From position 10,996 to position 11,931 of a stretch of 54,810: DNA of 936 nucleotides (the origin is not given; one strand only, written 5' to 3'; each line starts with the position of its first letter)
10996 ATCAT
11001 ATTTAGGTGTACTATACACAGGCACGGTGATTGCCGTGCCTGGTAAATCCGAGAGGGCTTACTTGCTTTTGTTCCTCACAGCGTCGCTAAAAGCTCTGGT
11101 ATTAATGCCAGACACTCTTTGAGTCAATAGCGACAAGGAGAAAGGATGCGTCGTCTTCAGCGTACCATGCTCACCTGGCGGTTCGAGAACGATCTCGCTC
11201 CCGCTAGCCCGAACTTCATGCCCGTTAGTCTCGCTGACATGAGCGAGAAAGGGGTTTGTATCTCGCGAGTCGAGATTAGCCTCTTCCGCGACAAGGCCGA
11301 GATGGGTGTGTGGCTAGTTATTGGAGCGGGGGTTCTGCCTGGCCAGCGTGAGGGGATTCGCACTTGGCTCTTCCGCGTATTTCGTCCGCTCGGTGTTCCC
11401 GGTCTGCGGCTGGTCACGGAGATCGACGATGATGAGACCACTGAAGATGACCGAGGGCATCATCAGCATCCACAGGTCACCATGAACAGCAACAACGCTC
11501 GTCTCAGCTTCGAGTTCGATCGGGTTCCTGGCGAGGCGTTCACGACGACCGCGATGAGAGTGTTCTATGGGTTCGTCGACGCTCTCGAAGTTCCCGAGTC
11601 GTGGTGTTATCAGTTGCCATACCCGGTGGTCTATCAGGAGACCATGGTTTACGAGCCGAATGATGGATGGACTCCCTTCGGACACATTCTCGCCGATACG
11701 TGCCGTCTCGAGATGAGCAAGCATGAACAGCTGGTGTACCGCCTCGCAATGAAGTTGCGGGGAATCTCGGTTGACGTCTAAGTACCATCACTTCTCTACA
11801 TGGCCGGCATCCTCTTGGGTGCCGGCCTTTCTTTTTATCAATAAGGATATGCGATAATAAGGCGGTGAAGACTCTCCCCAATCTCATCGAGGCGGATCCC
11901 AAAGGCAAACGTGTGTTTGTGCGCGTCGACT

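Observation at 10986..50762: Two translation-initiation regimes: SD-less core genes and about 13 SD-bearing ORFan cassettes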

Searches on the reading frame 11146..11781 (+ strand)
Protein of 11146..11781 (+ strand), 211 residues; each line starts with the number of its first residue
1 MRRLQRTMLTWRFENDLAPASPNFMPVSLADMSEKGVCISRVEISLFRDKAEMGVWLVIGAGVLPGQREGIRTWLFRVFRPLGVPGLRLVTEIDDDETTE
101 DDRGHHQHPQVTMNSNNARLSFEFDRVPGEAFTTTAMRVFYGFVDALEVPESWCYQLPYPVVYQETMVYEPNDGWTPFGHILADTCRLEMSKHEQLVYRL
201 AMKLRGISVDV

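Call 21: list_cluster_members(proteins=[window:11146-11781:+, window:19955-20212:+, window:25992-26186:+, window:30788-31003:+, window:36834-37151:-, window:37151-37300:-, window:37368-37574:-, window:50444-50752:-, window:22860-23228:-, window:46833-47438:-])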
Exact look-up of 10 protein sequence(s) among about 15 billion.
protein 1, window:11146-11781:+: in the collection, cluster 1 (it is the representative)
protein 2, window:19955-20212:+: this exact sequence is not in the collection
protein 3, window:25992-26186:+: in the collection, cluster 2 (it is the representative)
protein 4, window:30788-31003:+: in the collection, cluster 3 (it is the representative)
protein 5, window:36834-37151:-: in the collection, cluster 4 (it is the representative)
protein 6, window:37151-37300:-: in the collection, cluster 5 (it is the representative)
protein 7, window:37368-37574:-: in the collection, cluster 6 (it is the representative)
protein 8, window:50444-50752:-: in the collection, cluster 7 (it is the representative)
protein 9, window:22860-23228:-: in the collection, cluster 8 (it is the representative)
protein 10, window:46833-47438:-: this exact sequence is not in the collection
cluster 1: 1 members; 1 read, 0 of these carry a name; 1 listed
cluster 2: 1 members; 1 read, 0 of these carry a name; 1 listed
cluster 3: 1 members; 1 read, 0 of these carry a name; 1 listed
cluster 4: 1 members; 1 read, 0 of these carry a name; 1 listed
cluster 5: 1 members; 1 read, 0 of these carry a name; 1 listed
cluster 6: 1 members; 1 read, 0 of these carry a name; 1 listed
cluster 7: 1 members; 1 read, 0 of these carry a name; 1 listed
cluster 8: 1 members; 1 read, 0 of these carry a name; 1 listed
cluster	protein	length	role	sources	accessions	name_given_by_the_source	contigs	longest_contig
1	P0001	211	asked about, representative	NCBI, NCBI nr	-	-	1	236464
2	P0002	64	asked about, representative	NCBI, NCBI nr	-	-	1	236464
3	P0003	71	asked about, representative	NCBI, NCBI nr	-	-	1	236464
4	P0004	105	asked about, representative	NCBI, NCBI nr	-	-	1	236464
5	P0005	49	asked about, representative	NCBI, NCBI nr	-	-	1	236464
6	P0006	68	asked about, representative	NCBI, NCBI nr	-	-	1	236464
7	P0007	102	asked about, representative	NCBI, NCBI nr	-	-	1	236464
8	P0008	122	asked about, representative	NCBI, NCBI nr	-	-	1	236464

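Call 32: find_encoding_contigs(protein=window:11146-11781:+, flank=10000, max_places=3)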
Protein window:11146-11781:+ (211 aa): no gene with exactly this product is on record in the collection.

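Call 47: search_protein_families(library=phrogs, max_evalue=0.01, proteins=[window:11146-11781:+])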
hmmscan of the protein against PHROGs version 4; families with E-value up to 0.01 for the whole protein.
window:11146-11781:+ (211 aa): 0 families

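Call 50: search_protein_representatives(protein=window:11146-11781:+)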
Query: 211 residues. Proteins with E-value up to 0.001 (for the whole library): 9; up to 1e-10: 3; up to 1e-30: 1. The best 9 are listed.
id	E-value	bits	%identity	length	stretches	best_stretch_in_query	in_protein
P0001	1.1e-142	489.0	100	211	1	1-211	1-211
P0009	1.2e-15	73.8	38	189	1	1-180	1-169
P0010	2.1e-11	60.0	32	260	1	1-183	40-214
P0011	1.0e-09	54.4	32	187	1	2-184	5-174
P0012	6.1e-09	51.9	31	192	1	1-184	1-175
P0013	5.0e-08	48.9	36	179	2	103-185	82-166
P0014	2.8e-07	46.5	35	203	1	1-185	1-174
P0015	3.5e-07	46.1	33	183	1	3-184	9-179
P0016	7.0e-07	45.2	37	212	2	5-57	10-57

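Call 51: find_encoding_contigs(protein=P0009, flank=6000, max_places=3)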
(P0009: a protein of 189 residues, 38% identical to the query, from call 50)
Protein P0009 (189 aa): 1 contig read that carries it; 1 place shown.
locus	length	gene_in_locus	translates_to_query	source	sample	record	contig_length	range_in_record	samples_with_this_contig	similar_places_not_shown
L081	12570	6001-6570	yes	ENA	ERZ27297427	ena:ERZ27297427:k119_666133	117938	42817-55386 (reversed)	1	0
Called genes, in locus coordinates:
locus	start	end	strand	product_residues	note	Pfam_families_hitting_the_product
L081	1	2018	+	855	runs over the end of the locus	PF13431:TPR_17 (faint), PF13414:TPR_11 (faint), PF14559:TPR_19 (faint), PF07719:TPR_2 (faint), PF13181:TPR_8 (faint), PF13428:TPR_14 (faint), PF23914:TPR_CcmH_CycH (weak), PF13432:TPR_16 (weak), +4 more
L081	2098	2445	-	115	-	PF00453:Ribosomal_L20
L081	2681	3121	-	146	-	PF05198:IF3_N, PF00707:IF3_C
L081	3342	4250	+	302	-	-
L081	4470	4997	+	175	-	-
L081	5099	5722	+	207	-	-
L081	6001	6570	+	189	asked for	-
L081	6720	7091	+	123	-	-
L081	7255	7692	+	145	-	-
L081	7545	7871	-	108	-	-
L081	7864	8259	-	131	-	PF02452:PemK_toxin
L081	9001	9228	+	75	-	-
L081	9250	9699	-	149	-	PF01668:SmpB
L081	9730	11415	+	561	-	PF03485:Arg_tRNA_synt_N, PF00750:tRNA-synt_1d, PF05746:DALR_1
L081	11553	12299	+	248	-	-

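Call 54: find_encoding_contigs(protein=P0010, flank=10000, max_places=2)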
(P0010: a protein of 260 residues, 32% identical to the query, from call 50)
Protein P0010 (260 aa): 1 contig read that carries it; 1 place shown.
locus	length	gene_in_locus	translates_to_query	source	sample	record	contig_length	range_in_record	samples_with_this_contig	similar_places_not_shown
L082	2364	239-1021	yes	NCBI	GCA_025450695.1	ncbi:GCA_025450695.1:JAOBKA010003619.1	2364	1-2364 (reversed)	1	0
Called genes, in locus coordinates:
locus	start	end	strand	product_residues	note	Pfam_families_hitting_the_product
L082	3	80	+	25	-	?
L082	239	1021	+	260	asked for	-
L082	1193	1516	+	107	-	-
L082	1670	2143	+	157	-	PF10648:Gmad2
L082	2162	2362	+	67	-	?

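Call 55: find_encoding_contigs(protein=P0012, flank=10000, max_places=2)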
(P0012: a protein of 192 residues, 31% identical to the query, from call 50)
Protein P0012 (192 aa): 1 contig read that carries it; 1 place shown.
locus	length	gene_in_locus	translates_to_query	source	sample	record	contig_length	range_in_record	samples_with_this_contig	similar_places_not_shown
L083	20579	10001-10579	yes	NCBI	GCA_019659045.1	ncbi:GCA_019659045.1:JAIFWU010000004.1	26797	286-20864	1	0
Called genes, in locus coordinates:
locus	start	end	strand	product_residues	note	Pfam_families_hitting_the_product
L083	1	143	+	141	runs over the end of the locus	?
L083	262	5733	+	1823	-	PF25788:Ig_Rha78A_N (faint), PF10102:DUF2341, PF25059:FN3_DSCAM-DSCAML_C (faint), PF13385:Laminin_G_3, PF23376:Fn3_VIN3 (faint), PF16656:Pur_ac_phosph_N, PF00041:fn3 (weak)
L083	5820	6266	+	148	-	PF00072:Response_reg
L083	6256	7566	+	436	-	PF02463:SMC_N (faint), PF00005:ABC_tran, PF13304:AAA_21 (faint)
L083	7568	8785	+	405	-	PF12704:MacB_PCD, PF02687:FtsX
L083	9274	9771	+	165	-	-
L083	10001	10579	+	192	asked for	-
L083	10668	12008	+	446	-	-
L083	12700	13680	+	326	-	PF13730:HTH_36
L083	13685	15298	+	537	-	PF00239:Resolvase, PF07508:Recombinase (weak), PF13408:Zn_ribbon_recom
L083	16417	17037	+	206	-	-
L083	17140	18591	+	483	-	-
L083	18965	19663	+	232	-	-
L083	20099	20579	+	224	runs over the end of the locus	-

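Call 56: find_encoding_contigs(protein=P0014, flank=10000, max_places=2)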
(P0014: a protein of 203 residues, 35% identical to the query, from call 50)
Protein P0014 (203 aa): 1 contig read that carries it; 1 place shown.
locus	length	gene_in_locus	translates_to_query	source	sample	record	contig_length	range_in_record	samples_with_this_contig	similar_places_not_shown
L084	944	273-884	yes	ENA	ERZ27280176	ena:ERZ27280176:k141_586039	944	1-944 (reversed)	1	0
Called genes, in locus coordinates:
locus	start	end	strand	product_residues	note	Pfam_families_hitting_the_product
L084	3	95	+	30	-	?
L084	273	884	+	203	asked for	-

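Call 64: find_encoding_contigs(protein=P0011, flank=10000, max_places=2)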
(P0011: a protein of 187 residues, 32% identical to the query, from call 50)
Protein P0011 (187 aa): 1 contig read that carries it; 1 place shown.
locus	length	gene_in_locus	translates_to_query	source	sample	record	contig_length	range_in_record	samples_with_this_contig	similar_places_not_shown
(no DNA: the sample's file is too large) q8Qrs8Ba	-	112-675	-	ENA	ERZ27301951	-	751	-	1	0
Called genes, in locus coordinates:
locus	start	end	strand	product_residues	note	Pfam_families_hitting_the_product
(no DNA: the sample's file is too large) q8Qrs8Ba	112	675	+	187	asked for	-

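Call 65: find_encoding_contigs(protein=P0016, flank=10000, max_places=2)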
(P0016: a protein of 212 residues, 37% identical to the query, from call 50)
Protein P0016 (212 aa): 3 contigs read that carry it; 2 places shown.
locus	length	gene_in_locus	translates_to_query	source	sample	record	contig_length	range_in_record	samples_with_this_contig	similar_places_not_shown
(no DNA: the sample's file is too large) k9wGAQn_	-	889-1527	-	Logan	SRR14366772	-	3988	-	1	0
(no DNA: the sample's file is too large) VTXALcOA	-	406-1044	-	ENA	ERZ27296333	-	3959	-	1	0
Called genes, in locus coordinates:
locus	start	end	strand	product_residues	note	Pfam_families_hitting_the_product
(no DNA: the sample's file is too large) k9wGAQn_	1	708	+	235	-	?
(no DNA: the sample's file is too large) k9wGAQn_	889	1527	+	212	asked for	-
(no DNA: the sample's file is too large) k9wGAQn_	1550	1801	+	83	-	-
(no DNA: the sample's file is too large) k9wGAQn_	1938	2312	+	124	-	-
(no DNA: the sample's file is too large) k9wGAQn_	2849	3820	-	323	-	PF00413:Peptidase_M10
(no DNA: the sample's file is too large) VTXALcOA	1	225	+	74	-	?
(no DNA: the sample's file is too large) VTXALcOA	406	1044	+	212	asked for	-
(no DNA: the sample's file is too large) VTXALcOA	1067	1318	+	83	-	-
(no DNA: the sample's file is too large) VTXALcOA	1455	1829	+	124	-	-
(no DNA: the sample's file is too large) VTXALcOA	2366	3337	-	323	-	PF00413:Peptidase_M10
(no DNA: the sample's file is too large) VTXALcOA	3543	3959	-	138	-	?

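Call 66: find_encoding_contigs(protein=P0015, flank=10000, max_places=2)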
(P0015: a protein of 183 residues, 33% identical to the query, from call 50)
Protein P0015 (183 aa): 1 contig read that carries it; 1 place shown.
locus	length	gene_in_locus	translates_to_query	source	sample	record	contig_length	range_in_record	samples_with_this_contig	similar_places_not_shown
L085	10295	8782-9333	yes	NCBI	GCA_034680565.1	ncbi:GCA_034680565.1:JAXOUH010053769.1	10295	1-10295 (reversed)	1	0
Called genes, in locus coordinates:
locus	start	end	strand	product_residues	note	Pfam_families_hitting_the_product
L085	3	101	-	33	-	?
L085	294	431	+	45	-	-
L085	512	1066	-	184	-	PF00281:Ribosomal_L5, PF00673:Ribosomal_L5_C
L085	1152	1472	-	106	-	PF00467:KOW, PF17136:ribosomal_L24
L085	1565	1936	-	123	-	PF00238:Ribosomal_L14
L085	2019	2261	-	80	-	PF00366:Ribosomal_S17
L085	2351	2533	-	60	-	PF00831:Ribosomal_L29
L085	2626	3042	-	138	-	PF00252:Ribosomal_L16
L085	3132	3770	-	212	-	PF07650:KH_2, PF05316:VAR1 (faint), PF00189:Ribosomal_S3_C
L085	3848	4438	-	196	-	PF00237:Ribosomal_L22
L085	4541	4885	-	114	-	PF00203:Ribosomal_S19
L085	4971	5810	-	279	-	PF00181:Ribosomal_L2_N, PF03947:Ribosomal_L2_C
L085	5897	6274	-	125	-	PF00276:Ribosomal_L23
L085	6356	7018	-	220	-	PF00573:Ribosomal_L4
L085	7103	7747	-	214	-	PF00297:Ribosomal_L3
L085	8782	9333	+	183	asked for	-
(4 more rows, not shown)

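Call 70: find_related_loci(query=A1, collection=viral_contigs, flank=8000)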
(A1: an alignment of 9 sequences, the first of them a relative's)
Query A1 (211 aa) in viral_contigs; peptide patterns used: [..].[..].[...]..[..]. (x = any residue, [..] = any of these).
6 stretches matched a pattern, but none encodes a relative of the query by tblastn (E <= 1e-3).

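Call 71: find_related_loci(query=A1, collection=metagenome_contigs, flank=8000)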
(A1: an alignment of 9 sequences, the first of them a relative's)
Query A1 (211 aa) in metagenome_contigs; peptide patterns used: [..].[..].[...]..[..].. (x = any residue, [..] = any of these).
27 stretches matched a pattern, but none encodes a relative of the query by tblastn (E <= 1e-3).

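Call 74: predict_structure(alignment_id=A1)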
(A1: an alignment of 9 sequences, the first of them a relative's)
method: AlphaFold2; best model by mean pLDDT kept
length: 211 residues; sequences in the alignment: 9
mean_pLDDT: 75.1   pTM: 0.71
mean pLDDT of the five models: 75.1, 73.5, 72.2, 71.6, 68.5
residues with pLDDT >= 90: 52; 70-90: 88; 50-70: 51; < 50: 20
segments of 3 or more residues with pLDDT < 50: 92-102, 104-107, 208-211
pLDDT, mean of each block of 10 residues (from residue 1): 92 70 68 72 93 88 61 73 78 41 49 77 91 93 80 72 92 83 76 72 59 42
secondary structure, 60 per line:
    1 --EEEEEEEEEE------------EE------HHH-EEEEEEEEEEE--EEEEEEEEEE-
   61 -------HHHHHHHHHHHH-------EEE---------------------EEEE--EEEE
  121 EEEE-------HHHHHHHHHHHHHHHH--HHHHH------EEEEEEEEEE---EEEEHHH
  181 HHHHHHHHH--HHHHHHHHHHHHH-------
elements in order: E3-12 E37-47 E50-59 H68-79 E87-89 E111-114 E117-124 H132-147 H150-154 E161-170 E174-177 H178-189 H192-204

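Call 77: fold_search(model_id=the predicted structure, library=pdb)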
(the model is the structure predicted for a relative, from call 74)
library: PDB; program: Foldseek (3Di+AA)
matches with E <= 10: 488; with E <= 0.001: 0
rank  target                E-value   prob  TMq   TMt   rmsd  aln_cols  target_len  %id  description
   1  9hny_FR               8.1e-02  0.33  0.20  0.19  13.2       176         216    8  Mitoribosomal small subunit in complex with Mettl15 and Mettl17 (released 2025-03-26)
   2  6sga_FS               1.5e-01  0.20  0.20  0.16  11.1       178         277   11  Body domain of the mt-SSU assemblosome from Trypanosoma brucei (released 2019-09-18)
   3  6vu7_B                1.5e-01  0.51  0.28  0.38  11.8       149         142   10  Crystal structure of YbjN, a putative transcription regulator from E. coli (released 2020-03-11)
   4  6sga_FR               1.6e-01  0.20  0.19  0.17  13.3       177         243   10  Body domain of the mt-SSU assemblosome from Trypanosoma brucei (released 2019-09-18)
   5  2qpv_A                1.9e-01  0.10  0.16  0.23  14.8       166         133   10  Crystal structure of uncharacterized protein Atu1531 (released 2007-08-07)
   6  8e9b_D                2.1e-01  0.15  0.22  0.17  19.9       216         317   12  Cryo-EM structure of S. pombe Arp2/3 complex in the branch junction (released 2023-02-01)
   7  6vu7_A                2.2e-01  0.30  0.26  0.34  12.2       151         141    7  Crystal structure of YbjN, a putative transcription regulator from E. coli (released 2020-03-11)
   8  6itx_C                2.3e-01  0.21  0.17  0.17   5.0        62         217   14  Structure of the C-terminal head domain of the avian adenovirus EDSV fiber (released 2019-10-09)
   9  6vu7_C                2.5e-01  0.38  0.27  0.36   8.0       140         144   11  Crystal structure of YbjN, a putative transcription regulator from E. coli (released 2020-03-11)
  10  6vu7_D                2.8e-01  0.54  0.28  0.39   5.6       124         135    6  Crystal structure of YbjN, a putative transcription regulator from E. coli (released 2020-03-11)
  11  3kxy_D                2.8e-01  0.30  0.26  0.39  11.8       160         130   12  Crystal Structure of the ExsC-ExsE Complex (released 2010-06-30)
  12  3kxy_B                2.9e-01  0.30  0.25  0.36  10.7       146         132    9  Crystal Structure of the ExsC-ExsE Complex (released 2010-06-30)
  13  2plg_A                3.1e-01  0.21  0.23  0.28   8.5       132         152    8  Crystal structure of T110839 protein from Synechococcus elongatus (released 2007-05-01)
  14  4akx_A                3.3e-01  0.30  0.23  0.35   7.2       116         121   15  Structure of the heterodimeric complex ExoU-SpcU from the type III secretion system (T3SS) of Pseudomonas aeruginosa (released 2012-04-18)
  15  5n47_A                3.3e-01  0.08  0.18  0.20  13.7       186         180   11  Structure of Anticalin N7E in complex with the three-domain fragment Fn7B8 of human oncofetal fibronectin (released 2018-02-14)
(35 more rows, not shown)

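Call 85: search_protein_families(library=padloc, max_evalue=0.01, proteins=[window:11146-11781:+])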
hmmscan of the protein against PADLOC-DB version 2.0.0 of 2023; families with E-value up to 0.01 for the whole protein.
window:11146-11781:+ (211 aa): 0 families

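Call 86: search_protein_families(library=ncbifam, max_evalue=0.01, proteins=[window:11146-11781:+])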
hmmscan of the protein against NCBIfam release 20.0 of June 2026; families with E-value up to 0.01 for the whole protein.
window:11146-11781:+ (211 aa): 0 families
